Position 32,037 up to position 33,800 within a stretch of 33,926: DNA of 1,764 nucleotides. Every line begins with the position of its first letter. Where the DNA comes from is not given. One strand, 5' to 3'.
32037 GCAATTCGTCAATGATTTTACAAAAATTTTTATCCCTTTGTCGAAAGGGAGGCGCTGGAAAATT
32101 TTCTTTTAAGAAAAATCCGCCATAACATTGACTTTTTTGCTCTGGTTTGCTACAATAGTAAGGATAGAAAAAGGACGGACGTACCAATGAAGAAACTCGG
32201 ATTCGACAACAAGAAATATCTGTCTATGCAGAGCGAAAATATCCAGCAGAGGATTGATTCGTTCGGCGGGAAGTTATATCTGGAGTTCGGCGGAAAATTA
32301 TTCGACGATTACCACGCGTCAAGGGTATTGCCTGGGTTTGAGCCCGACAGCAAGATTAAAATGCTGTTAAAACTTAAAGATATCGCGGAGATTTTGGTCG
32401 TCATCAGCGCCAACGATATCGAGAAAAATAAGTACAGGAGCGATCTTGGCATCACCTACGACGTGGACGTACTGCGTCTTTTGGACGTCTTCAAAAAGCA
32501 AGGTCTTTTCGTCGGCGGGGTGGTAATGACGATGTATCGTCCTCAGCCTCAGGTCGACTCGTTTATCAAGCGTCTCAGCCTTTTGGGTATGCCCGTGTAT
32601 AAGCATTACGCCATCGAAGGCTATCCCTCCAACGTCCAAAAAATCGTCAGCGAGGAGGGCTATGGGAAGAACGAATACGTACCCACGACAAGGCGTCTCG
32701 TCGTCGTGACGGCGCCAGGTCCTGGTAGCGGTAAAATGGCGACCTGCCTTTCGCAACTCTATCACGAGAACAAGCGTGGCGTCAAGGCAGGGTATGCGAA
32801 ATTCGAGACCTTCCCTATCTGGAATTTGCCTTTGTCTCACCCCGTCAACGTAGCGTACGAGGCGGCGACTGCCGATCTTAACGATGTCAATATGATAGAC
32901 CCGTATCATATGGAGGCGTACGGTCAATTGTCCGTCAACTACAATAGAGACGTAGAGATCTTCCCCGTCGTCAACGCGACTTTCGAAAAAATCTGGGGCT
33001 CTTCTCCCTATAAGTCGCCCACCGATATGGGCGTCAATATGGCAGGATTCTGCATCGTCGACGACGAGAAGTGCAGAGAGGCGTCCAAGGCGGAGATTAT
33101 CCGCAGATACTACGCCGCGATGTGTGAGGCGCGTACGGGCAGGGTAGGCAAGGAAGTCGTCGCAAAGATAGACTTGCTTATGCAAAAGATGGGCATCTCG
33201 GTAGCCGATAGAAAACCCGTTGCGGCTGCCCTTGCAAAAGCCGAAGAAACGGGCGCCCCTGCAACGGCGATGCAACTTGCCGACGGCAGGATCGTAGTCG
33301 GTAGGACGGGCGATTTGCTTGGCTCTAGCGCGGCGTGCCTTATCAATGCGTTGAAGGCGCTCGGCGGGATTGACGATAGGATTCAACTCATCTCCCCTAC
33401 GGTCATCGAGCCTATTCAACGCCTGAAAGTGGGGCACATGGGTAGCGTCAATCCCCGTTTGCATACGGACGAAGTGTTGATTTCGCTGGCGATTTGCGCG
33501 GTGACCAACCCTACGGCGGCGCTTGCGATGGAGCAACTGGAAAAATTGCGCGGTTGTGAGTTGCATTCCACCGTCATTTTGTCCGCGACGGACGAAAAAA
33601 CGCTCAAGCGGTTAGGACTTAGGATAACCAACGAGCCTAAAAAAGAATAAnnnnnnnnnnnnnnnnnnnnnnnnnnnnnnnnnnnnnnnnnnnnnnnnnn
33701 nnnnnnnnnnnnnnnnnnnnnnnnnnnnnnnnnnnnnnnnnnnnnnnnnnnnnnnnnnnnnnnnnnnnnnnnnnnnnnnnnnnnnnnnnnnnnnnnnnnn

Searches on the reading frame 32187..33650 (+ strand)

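Call 81: search_protein_families(library=pfam, proteins=[window:32187-33650:+], max_evalue=0.001)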
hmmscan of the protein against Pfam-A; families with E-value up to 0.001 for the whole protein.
window:32187-33650:+ (487 aa): 2 families
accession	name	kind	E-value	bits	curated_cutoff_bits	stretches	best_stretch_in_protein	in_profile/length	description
PF08903.17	DUF1846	-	6.1e-179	594.4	27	1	5-335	2-332/333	Domain of unknown function DUF1846, N-terminal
PF20921.3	DUF1846_C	-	3.9e-62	208.9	27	1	341-486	2-147/153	Domain of unknown function DUF1846, C-terminal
